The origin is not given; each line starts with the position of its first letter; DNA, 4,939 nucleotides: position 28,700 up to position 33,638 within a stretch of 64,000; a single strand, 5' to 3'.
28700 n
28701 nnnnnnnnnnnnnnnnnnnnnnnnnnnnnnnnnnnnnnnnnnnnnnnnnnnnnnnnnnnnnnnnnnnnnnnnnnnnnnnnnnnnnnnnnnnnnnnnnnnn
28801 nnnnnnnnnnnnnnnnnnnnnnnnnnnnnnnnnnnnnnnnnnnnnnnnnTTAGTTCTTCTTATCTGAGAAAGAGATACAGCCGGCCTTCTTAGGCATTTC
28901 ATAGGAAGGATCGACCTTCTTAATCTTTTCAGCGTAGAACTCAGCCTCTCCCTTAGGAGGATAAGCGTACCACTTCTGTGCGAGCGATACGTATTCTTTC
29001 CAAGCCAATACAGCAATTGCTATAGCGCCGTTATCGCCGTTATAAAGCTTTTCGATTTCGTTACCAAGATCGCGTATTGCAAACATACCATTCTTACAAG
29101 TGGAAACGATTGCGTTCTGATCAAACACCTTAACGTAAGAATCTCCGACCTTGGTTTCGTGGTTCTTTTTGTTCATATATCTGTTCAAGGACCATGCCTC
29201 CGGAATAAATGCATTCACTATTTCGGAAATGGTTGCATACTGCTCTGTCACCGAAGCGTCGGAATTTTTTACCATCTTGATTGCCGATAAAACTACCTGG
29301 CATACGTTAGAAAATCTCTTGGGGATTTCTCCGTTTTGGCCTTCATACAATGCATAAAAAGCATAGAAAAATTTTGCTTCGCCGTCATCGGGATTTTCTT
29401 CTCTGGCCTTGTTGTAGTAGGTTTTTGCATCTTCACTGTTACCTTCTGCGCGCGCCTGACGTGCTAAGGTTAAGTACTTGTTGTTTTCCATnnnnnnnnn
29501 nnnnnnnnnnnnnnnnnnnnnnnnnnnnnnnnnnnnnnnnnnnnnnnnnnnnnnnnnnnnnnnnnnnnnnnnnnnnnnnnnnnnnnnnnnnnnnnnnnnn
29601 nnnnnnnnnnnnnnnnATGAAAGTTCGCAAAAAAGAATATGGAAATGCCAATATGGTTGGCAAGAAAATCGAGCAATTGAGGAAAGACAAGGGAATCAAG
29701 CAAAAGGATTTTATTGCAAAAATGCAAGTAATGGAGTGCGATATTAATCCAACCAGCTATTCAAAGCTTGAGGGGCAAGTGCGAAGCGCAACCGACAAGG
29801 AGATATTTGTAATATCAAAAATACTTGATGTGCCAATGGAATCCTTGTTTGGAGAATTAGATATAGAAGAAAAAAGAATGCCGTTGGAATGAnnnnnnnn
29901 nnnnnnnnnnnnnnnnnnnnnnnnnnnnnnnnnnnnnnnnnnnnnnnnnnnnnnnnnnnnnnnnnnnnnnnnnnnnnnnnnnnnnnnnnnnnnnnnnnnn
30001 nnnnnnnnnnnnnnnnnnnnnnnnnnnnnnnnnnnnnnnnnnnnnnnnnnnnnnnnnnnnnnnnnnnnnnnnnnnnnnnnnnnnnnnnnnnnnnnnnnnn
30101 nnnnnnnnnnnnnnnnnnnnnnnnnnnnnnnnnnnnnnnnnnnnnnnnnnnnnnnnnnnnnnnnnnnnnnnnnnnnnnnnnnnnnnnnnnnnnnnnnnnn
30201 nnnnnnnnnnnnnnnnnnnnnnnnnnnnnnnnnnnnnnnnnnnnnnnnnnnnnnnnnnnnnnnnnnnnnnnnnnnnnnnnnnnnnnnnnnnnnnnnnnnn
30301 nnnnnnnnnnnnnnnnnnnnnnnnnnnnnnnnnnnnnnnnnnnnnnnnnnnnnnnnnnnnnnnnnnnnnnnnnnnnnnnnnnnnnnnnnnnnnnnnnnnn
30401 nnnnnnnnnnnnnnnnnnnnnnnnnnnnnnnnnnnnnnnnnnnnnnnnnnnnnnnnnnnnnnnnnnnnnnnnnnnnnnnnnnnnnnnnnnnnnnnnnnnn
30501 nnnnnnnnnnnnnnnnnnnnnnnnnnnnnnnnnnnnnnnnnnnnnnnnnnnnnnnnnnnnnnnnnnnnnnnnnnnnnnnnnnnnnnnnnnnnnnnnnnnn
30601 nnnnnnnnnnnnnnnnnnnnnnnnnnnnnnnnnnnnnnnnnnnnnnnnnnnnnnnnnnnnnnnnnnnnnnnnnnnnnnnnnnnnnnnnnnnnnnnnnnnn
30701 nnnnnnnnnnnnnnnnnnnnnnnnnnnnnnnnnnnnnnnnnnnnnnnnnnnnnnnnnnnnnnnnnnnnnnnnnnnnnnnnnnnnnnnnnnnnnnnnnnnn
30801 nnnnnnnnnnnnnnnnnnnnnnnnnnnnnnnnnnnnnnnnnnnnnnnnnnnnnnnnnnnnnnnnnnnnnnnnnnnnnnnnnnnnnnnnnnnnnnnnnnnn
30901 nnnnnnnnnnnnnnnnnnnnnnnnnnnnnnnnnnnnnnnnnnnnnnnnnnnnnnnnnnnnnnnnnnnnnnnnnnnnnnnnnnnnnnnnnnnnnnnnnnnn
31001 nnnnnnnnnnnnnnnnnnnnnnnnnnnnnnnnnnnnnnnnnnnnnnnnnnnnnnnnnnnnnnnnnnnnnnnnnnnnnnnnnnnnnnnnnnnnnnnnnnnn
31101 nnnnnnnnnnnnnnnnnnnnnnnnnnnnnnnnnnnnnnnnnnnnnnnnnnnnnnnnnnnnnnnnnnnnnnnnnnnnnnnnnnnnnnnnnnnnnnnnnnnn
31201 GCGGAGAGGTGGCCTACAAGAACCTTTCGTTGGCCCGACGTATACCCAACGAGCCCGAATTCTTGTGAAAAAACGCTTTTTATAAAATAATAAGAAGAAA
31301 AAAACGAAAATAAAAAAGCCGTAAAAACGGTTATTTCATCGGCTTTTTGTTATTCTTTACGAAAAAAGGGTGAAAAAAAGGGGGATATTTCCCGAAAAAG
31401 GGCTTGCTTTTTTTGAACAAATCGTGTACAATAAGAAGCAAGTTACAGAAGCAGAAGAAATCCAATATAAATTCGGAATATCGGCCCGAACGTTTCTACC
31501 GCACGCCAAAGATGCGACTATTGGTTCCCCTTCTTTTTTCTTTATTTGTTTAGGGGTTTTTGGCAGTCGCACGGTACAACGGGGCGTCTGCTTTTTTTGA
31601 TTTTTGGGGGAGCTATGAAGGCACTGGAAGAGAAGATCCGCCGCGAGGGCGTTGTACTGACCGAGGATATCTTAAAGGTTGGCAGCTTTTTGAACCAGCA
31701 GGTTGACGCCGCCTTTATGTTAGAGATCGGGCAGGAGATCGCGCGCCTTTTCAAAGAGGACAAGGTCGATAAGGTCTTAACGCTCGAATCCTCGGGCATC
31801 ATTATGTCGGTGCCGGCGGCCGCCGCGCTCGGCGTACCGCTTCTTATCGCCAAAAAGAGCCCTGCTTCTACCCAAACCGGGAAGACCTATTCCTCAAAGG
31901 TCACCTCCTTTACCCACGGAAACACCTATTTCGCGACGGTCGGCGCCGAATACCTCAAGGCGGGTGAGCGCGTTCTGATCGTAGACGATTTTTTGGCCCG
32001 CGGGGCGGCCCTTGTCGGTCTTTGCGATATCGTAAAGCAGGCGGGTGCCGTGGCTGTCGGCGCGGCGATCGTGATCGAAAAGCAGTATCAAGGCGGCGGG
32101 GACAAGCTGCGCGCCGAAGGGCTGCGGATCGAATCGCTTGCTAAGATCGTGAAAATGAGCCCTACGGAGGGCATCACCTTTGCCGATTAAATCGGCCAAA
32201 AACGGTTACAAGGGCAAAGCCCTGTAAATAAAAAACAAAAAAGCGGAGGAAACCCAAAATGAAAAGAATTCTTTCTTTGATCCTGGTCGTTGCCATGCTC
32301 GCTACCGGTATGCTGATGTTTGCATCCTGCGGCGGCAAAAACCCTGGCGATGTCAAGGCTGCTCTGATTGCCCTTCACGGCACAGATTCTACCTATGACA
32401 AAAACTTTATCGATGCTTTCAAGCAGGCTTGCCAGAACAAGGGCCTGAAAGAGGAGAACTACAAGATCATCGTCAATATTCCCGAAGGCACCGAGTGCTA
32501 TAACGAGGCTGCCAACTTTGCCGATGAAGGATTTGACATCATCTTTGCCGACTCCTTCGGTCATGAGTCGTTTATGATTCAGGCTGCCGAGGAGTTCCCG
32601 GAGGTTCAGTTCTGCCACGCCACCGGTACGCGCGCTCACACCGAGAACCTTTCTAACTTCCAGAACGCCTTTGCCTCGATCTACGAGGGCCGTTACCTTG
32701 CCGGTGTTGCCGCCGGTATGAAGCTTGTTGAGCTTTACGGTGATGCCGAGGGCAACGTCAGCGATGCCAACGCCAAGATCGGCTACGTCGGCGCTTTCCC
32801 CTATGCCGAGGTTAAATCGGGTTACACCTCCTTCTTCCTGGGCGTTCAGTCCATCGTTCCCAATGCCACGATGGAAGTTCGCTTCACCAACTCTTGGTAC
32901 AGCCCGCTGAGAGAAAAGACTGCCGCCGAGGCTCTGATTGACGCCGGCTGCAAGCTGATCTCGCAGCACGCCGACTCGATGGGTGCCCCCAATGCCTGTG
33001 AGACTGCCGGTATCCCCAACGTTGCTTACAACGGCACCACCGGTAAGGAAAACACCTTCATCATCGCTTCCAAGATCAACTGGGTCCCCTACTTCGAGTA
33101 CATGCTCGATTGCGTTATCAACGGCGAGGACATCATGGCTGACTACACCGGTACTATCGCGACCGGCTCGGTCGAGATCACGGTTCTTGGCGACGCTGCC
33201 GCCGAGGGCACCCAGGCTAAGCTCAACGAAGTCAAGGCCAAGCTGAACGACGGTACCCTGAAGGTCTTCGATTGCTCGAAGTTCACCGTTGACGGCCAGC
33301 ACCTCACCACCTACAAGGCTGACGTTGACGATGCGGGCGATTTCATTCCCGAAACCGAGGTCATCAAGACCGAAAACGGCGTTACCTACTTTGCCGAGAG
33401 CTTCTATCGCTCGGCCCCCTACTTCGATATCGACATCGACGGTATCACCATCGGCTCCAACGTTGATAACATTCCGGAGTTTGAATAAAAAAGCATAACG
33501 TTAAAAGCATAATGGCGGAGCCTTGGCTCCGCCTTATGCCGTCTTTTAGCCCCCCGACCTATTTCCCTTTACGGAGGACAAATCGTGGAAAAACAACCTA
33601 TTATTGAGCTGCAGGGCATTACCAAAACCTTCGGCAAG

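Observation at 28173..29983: Low-GC three-gene islet: XRE repressor facing a tightly controlled operon for a TPR-like protein and a YidD/haemolytic-domain membrane protein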

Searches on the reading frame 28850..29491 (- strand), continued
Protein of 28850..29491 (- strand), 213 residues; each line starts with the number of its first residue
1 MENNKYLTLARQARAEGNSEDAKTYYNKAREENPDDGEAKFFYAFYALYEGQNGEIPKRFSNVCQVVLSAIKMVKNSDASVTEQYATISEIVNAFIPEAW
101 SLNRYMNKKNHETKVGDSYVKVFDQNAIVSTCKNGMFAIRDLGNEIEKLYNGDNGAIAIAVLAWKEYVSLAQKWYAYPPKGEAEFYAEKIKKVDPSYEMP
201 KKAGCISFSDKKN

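Call 88: search_protein_families(library=padloc, proteins=[P0348], max_evalue=0.01)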
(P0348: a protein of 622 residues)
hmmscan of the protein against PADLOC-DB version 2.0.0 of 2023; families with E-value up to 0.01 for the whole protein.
P0348 (622 aa): 0 families

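Call 96: find_related_loci(query=A5, collection=genome_contigs, flank=4000)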
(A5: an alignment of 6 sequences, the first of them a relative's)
Query A5 (219 aa) in genome_contigs; peptide patterns used: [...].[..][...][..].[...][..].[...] (x = any residue, [..] = any of these).
16 stretches matched a pattern, but none encodes a relative of the query by tblastn (E <= 1e-3).

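Call 97: find_related_loci(query=A5, collection=metagenome_contigs, flank=4000)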
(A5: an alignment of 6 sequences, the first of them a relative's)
Query A5 (219 aa) in metagenome_contigs; peptide patterns used: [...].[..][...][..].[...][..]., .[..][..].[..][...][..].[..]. (x = any residue, [..] = any of these).
304 stretches matched a pattern, but none encodes a relative of the query by tblastn (E <= 1e-3).
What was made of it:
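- Tried and rejected: Genome and metagenome scans with alignment A5 found no confirmed locus (calls 96, 97).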

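Call 100: find_related_loci(query=A6, collection=genome_contigs, flank=5000)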
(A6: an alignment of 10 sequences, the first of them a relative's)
Query A6 (350 aa) in genome_contigs; peptide patterns used: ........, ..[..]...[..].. (x = any residue, [..] = any of these).
600 stretches matched a pattern (row limit reached: there are more); 595 encode a relative of the query (tblastn E <= 1e-3); the best 80 are kept; 80 distinct loci.
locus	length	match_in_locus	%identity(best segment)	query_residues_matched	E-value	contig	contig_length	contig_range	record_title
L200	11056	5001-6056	57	1-350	4e-135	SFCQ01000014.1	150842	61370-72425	MAG: Clostridiales bacterium isolate W0P13.014 Contig430, whole genome shotgun sequence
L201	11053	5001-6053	56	1-350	2e-129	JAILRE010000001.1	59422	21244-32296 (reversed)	MAG: Clostridiales bacterium isolate RUI376 k141_5531466_flag=0_multi=26.9956_len=59422, whole genome shotgun sequence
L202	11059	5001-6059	55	1-350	2e-125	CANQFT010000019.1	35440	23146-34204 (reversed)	MAG: uncultured Oscillospiraceae bacterium isolate Lapin-003-2__bin1 genome assembly, contig: Lapin-003-2__NODE_1143_len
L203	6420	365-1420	56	1-350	8e-125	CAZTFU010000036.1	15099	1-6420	MAG TPA_asm: uncultured Clostridium sp. isolate SRP225648_co1_259 genome assembly, contig: NODE_9878_length_15099_cov_24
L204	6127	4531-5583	53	1-350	3e-123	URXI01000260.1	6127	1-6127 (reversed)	uncultured Eubacterium sp. isolate UMGS1437 genome assembly, contig: NODE_1999_length_6127_cov_2.129447, whole genome sh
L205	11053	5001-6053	55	1-350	3e-122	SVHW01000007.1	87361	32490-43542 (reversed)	MAG: Clostridiales bacterium isolate SIG394 NODE_6524_length_87361_cov_3.312344, whole genome shotgun sequence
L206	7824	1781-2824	52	1-350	7e-120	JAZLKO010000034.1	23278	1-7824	MAG: Prevotella sp. isolate T1900044959_TA20190016.MAGScoT_cleanbin_000008 SGB_3911_k141_889057, whole genome shotgun se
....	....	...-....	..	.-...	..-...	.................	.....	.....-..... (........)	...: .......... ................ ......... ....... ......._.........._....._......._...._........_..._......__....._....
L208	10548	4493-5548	53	1-350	7e-118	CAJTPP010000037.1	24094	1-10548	MAG TPA_asm: uncultured Clostridia bacterium isolate MGBC107251 genome assembly, contig: MGBC107251.37, whole genome sho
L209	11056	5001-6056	53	1-350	1e-117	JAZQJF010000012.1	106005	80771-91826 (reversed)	MAG: Acutalibacteraceae bacterium isolate T1900044621_TS20190087.MAGScoT_cleanbin_000015 SGB_888_k141_439319, whole geno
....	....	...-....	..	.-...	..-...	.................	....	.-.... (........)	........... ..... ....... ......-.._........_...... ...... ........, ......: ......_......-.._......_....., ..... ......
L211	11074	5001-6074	51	1-350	1e-111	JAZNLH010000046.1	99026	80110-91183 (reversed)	MAG: Acutalibacteraceae bacterium isolate T1900044671_TS20190137.MAGScoT_cleanbin_000022 SGB_1588_k141_2059511, whole ge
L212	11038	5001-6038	51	1-348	2e-111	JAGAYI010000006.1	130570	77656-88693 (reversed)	MAG: Prevotella sp. isolate RGIG8885 Water_deer_Omasum-5__c15350, whole genome shotgun sequence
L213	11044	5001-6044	50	1-350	2e-110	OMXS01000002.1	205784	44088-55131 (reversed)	uncultured Prevotellaceae bacterium isolate RUG064 genome assembly, contig: scaffold_2, whole genome shotgun sequence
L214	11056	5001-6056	51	1-348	1e-109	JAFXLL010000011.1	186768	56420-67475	MAG: Bacteroidales bacterium isolate RGIG6522 Sheep_Reticulum-1__c375690, whole genome shotgun sequence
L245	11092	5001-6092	43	1-350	4e-85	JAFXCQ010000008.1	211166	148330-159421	MAG: Clostridia bacterium isolate RGIG6294 Sheep_Rectum-3__c276312, whole genome shotgun sequence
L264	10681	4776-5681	42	1-348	2e-78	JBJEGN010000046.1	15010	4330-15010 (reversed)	MAG: Candidatus Gastranaerophilaceae bacterium isolate LOHA11_bin.028 NODE_1961_length_15010_cov_10.749047, whole genome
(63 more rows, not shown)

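Call 103: search_protein_families(library=pfam, proteins=[L264:2914-4086:+, L245:2732-3400:+], max_evalue=0.001)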
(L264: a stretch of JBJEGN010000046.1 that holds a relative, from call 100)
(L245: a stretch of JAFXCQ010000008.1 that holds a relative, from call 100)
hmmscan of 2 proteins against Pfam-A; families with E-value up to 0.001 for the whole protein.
L264:2914-4086:+ (390 aa): 6 families
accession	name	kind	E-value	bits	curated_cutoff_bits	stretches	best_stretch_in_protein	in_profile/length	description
PF13421.11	Band_7_1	-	6.5e-37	127.6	24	1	25-216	11-197/211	SPFH domain-Band 7 family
PF12773.13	DZR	-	1.6e-08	35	27.3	1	339-384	1-45/45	Double zinc ribbon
PF13240.11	Zn_Ribbon_1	-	3.2e-08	33.5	25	1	338-359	1-22/23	zinc-ribbon domain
PF17032.10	Zn_ribbon_15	-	7e-06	27.2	28.9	0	336-357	52-73/73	zinc-ribbon family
PF01145.31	Band_7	-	8.9e-06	26.3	23.6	1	32-216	2-150/176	SPFH domain / Band 7 family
PF13248.11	Zn_ribbon_3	-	2.5e-05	24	27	0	339-359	5-25/26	zinc-ribbon domain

L245:2732-3400:+ (222 aa): 0 families

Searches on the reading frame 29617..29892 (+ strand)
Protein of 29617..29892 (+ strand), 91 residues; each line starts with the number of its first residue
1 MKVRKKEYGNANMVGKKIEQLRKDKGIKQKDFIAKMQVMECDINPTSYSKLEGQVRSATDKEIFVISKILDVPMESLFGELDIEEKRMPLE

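Call 6: search_protein_families(library=pfam, proteins=[window:29617-29892:+], max_evalue=1)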
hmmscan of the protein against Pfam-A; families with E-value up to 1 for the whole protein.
window:29617-29892:+ (91 aa): 2 families
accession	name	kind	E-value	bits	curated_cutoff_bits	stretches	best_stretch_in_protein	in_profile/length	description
PF01381.28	HTH_3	-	0.00051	20.5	23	1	18-75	1-53/55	Helix-turn-helix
PF12844.13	HTH_19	-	0.005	17.2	30.2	1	15-60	1-40/64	Helix-turn-helix domain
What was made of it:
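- On XRE (Cro/CI-type HTH) repressors: Pfam HTH_3 scores 20.5 bits against a gathering score of 23 (E 5e-4) (call 6).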

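Call 7: search_protein_families(library=ncbifam, proteins=[window:29617-29892:+], max_evalue=1)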
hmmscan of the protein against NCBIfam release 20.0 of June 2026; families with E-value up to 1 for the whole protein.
window:29617-29892:+ (91 aa): 4 families
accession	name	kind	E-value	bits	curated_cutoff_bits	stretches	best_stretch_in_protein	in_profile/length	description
NF041951.1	phage_RstR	subfamily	0.00099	19.4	80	1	14-86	3-70/108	RstR family transcriptional repressor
NF047948.1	male_kill_WMK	equivalog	0.024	14.1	300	1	13-78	162-222/300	WO male-killing family protein Wmk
TIGR03070.1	couple_hipB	subfamily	0.099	12.6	71.65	1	14-41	3-30/58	type II toxin-antitoxin system Y4mF family antitoxin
NF038139.1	Reg_Aceta_RamB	equivalog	0.17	10.4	700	1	13-73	2-57/465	acetate metabolism transcriptional regulator RamB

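Call 20: search_protein_families(library=padloc, proteins=[window:29617-29892:+], max_evalue=1)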
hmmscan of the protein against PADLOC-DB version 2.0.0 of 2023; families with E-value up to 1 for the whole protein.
window:29617-29892:+ (91 aa): 6 families
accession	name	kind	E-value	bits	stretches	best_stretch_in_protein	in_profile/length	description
PDLC02926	HTH_VI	-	3.1e-06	25.4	1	13-78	1-61/92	-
PDLC04760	PDC-M64C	-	0.00032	19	1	10-44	23-57/93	-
PDLC04775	PDC-M69A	-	0.00092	17.7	1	12-80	6-69/113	-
PDLC03665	Control_protein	-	0.00093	17.4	1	14-84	9-75/77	control protein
PDLC04758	PDC-M64B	-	0.021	13.2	1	14-72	31-84/123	-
PDLC04762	PDC-M64C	-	0.029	12.4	1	15-44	29-58/97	-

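Call 21: search_protein_families(library=phrogs, proteins=[window:29617-29892:+], max_evalue=1)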
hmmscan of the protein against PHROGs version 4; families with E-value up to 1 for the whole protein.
window:29617-29892:+ (91 aa): 10 families
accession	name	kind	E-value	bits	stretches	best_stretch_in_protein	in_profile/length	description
phrog_8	-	transcription regulation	3.5e-08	34.3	1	5-85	67-143/346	transcriptional regulator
phrog_3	-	transcription regulation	6.3e-08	33.8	1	8-88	83-156/430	transcriptional repressor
phrog_4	-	transcription regulation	1.8e-06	28.2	1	7-84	132-198/400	transcriptional repressor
phrog_2967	-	transcription regulation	0.00065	20.3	1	14-80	11-72/225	transcriptional regulator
phrog_5823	-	transcription regulation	0.041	14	1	13-86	6-75/404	transcriptional regulator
phrog_27375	-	unknown function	0.13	13.7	1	7-54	58-106/132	-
phrog_34801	-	unknown function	0.14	13.1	1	53-81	32-59/92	-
phrog_36560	-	unknown function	0.18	13.3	1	14-50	24-59/92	-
phrog_2439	-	transcription regulation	0.19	11.6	1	10-80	4-69/367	transcriptional regulator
phrog_4583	-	transcription regulation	0.23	12.5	1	49-82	42-74/81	transcriptional repressor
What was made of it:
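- On XRE (Cro/CI-type HTH) repressors: Support from other libraries: PHROG repressor families, E 3.5e-8 and 6e-8 (call 21); PADLOC HTH_VI, E 3e-6 (call 20).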

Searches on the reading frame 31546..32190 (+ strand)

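Call 18: search_protein_families(library=pfam, proteins=[window:31546-32190:+], max_evalue=0.00001)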
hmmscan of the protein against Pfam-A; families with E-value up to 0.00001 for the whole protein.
window:31546-32190:+ (214 aa): 1 family
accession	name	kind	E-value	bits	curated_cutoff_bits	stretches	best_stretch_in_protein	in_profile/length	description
PF00156.33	Pribosyltran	-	4.3e-12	46.1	26.3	1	59-180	13-127/158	Phosphoribosyl transferase domain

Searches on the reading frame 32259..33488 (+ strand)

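Call 18: search_protein_families(library=pfam, proteins=[window:32259-33488:+], max_evalue=0.00001)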
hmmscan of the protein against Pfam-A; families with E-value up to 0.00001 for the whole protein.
window:32259-33488:+ (409 aa): 1 family
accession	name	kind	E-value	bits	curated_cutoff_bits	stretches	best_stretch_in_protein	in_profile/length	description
PF02608.20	Bmp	-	6.7e-21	75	24.1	1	43-329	14-291/301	ABC transporter substrate-binding protein PnrA-like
